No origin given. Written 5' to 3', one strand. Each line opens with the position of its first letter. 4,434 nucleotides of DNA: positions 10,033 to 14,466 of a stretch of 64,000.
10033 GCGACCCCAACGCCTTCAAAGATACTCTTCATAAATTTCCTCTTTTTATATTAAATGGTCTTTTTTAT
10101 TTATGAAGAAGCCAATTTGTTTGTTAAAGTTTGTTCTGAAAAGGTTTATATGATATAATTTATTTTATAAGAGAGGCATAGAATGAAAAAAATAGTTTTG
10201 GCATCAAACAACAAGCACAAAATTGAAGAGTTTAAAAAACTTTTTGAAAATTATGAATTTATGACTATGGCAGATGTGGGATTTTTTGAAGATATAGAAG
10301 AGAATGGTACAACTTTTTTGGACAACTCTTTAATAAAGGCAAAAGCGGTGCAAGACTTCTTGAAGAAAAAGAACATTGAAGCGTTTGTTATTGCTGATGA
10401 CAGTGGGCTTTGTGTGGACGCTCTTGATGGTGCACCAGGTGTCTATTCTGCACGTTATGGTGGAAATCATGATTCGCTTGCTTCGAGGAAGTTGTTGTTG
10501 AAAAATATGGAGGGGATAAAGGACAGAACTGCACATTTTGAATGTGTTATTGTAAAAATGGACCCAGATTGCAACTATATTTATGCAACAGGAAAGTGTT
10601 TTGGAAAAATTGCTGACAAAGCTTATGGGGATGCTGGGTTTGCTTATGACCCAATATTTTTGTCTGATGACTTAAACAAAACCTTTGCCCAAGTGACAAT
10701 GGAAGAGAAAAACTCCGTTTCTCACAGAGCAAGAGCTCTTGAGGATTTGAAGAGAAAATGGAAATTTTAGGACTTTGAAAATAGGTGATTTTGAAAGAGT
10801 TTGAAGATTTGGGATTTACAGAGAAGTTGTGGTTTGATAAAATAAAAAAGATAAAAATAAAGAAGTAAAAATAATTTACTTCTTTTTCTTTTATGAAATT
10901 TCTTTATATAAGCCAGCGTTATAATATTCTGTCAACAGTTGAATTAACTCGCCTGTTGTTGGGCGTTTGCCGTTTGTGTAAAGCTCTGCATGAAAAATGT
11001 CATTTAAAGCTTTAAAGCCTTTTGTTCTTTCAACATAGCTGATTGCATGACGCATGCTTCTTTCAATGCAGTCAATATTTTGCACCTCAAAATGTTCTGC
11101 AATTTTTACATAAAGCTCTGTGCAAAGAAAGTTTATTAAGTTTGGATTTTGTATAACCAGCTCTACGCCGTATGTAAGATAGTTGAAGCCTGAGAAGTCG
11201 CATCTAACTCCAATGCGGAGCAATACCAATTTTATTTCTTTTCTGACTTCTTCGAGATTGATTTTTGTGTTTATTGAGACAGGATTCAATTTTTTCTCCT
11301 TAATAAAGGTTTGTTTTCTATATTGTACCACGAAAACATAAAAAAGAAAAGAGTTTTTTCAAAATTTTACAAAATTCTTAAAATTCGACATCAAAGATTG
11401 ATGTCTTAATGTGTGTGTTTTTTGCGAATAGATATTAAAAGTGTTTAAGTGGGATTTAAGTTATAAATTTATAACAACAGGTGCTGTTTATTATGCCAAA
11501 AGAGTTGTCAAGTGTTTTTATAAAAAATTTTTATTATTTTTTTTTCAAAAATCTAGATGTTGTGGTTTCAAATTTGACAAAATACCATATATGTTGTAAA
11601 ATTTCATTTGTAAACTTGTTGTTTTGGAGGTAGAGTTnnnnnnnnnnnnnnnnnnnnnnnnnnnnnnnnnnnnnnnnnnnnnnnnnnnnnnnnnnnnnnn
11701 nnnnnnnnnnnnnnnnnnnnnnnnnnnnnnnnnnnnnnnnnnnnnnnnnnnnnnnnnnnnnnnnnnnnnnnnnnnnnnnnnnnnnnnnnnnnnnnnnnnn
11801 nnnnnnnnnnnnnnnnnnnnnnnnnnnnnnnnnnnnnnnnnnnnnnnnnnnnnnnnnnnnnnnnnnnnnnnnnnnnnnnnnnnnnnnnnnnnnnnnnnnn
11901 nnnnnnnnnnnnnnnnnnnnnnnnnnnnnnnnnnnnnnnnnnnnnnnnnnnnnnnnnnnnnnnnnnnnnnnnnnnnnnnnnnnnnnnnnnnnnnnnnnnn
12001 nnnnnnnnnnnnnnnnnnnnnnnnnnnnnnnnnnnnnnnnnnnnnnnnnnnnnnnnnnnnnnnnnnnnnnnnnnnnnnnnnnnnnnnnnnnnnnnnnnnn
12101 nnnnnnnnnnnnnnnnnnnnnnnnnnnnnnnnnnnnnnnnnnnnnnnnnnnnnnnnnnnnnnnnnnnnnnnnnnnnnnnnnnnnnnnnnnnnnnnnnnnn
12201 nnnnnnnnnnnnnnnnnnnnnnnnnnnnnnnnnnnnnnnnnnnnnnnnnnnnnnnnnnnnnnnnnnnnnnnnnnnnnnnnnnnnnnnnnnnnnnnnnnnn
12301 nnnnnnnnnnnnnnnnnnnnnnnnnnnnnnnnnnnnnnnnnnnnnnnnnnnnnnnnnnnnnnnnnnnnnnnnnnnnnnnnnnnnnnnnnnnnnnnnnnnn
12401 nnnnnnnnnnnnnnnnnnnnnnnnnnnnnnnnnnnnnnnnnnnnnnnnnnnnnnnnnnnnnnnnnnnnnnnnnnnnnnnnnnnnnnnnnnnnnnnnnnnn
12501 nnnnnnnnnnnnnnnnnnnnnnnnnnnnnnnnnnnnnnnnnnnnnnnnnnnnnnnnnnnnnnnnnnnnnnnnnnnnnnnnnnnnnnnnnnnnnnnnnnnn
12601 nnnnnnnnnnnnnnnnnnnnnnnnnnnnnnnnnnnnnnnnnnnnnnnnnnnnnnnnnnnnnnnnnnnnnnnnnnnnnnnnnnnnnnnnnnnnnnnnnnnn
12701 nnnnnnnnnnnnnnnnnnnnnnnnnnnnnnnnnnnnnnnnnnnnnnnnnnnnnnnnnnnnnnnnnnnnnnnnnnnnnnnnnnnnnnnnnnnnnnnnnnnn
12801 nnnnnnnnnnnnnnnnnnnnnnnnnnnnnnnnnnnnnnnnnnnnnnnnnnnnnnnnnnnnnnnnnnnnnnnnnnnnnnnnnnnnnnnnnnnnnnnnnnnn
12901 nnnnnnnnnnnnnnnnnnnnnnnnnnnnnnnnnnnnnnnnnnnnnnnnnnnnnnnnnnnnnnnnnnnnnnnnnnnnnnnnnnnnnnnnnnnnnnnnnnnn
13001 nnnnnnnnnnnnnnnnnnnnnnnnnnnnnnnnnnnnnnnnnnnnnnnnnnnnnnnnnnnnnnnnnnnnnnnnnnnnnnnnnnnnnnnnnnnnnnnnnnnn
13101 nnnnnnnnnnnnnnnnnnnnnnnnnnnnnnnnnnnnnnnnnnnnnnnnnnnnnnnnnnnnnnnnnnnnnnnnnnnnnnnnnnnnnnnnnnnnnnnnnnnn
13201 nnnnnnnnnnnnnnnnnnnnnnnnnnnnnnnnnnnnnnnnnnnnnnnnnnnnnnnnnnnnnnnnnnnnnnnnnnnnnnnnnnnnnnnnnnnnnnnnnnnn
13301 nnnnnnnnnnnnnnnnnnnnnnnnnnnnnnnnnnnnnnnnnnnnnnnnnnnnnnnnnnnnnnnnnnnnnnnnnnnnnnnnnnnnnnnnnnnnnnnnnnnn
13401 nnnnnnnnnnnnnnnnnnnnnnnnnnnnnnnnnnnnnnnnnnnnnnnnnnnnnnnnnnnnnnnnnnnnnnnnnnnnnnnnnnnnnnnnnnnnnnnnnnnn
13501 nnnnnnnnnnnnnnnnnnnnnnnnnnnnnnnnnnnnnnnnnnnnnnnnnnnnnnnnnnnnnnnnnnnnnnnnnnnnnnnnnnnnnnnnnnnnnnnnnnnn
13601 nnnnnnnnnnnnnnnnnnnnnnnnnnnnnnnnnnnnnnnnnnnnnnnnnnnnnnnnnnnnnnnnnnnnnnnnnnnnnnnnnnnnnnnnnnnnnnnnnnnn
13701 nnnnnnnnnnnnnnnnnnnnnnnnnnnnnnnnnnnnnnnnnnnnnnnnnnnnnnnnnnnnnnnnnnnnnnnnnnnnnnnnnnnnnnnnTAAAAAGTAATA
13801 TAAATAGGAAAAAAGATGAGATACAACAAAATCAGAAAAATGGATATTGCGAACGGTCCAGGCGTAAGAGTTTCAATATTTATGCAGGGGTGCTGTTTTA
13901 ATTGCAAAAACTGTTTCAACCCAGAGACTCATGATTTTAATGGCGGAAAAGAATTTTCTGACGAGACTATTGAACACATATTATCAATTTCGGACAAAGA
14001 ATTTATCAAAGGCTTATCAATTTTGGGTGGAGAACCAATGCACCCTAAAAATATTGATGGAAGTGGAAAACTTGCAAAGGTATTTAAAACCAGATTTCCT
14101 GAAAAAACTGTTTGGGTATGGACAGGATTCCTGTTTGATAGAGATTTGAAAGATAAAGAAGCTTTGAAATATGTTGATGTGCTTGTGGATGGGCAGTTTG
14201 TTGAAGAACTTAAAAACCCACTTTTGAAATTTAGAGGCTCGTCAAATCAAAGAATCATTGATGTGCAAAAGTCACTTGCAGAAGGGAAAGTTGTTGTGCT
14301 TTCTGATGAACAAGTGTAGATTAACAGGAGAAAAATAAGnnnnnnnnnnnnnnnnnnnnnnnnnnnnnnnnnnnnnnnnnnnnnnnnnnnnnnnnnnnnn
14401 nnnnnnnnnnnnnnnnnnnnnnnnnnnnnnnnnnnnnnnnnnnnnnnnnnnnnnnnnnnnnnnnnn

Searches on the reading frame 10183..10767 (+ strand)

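Call 14: search_protein_families(library=ncbifam, proteins=[window:10183-10767:+])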
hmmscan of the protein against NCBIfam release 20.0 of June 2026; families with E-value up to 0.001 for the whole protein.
window:10183-10767:+ (195 aa): 8 families
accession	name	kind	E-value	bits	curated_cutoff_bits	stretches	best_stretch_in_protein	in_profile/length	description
NF011397.0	PRK14822.1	equivalog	2.4e-62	209.8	234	1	1-193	1-193/201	XTP/dITP diphosphatase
TIGR00042.1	TIGR00042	equivalog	1.8e-55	187.2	145.35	1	3-193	1-183/184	RdgB/HAM1 family non-canonical purine NTP pyrophosphatase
NF011398.0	PRK14823.1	equivalog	7.2e-49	166.2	272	1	2-190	1-185/191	non-canonical purine NTP diphosphatase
NF011399.0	PRK14824.1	subfamily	3.3e-47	160.6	267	1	2-192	3-199/206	putative deoxyribonucleotide triphosphate pyrophosphatase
NF011401.0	PRK14826.1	equivalog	1.5e-44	152.1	268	1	3-187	10-210/226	putative deoxyribonucleotide triphosphate pyrophosphatase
NF011396.0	PRK14821.1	equivalog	8.6e-37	126.5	203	1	2-191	1-178/185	XTP/dITP diphosphatase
NF002698.0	PRK02491.1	equivalog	9.3e-36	123.5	301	1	3-189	129-316/328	nucleoside-triphosphate diphosphatase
NF011400.0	PRK14825.1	equivalog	9.1e-32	110.4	246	1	1-191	1-192/199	putative deoxyribonucleotide triphosphate pyrophosphatase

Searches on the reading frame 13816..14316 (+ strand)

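Call 14: search_protein_families(library=ncbifam, proteins=[window:13816-14316:+])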
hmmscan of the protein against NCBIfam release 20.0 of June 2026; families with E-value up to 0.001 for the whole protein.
window:13816-14316:+ (167 aa): 18 families
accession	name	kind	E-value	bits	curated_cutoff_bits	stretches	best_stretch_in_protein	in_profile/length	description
TIGR02491.1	NrdG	equivalog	4.8e-54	182.5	126.1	1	2-150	1-153/154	anaerobic ribonucleoside-triphosphate reductase activating protein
NF008335.0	PRK11121.1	equivalog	2.3e-40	137.9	199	1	1-149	1-152/154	anaerobic ribonucleoside-triphosphate reductase-activating protein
TIGR02493.1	PFLA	equivalog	4.5e-14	52.4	231.75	1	9-156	8-154/235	pyruvate formate-lyase-activating protein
TIGR02826.1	RNR_activ_nrdG3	equivalog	5.8e-14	52.2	151.7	1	17-152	16-140/148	anaerobic ribonucleoside-triphosphate reductase activating protein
TIGR04041.1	activase_YjjW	hypoth_equivalog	2.6e-11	43.5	250.2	1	4-39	5-40/276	YjjW family glycine radical enzyme activase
NF043069.1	T4HPD_activ_SAM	equivalog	9.4e-11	41.6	425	1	5-50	6-51/299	trans-4-hydroxy-L-proline dehydratase activase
TIGR02495.1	NrdG2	equivalog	2e-10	40.3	131.15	1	19-80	19-79/193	anaerobic ribonucleoside-triphosphate reductase activating protein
NF008356.0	PRK11145.1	equivalog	2.7e-10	40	375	1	6-65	10-68/246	pyruvate formate lyase 1-activating protein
TIGR02494.1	PFLE_PFLC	subfamily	3.4e-10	39.7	174.35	1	5-43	3-41/293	glycyl-radical enzyme activating protein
NF048010.1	SfplDhtActHpsHDes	equivalog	3e-08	32.8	430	1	6-43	11-48/298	(2S)-3-sulfopropanediol dehydratase activating enzyme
TIGR04003.1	rSAM_BssD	equivalog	6.5e-08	32.1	496.45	1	5-41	5-41/314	[benzylsuccinate synthase]-activating enzyme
NF033717.2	HPDL_rSAM_activ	equivalog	1.9e-07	30.6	420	1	6-47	9-50/311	4-hydroxyphenylacetate decarboxylase activase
TIGR04395.1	cutC_activ_rSAM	equivalog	3.1e-07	30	360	1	5-40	9-44/309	choline TMA-lyase-activating enzyme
NF048008.1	SfplDhtActHpfHKleb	equivalog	5.2e-07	29.3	500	1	6-39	5-38/308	(2S)-3-sulfopropanediol dehydratase activating enzyme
NF033719.1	ind_deCO2_activ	equivalog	1.7e-06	27.6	425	1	6-41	6-41/302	indoleacetate decarboxylase activase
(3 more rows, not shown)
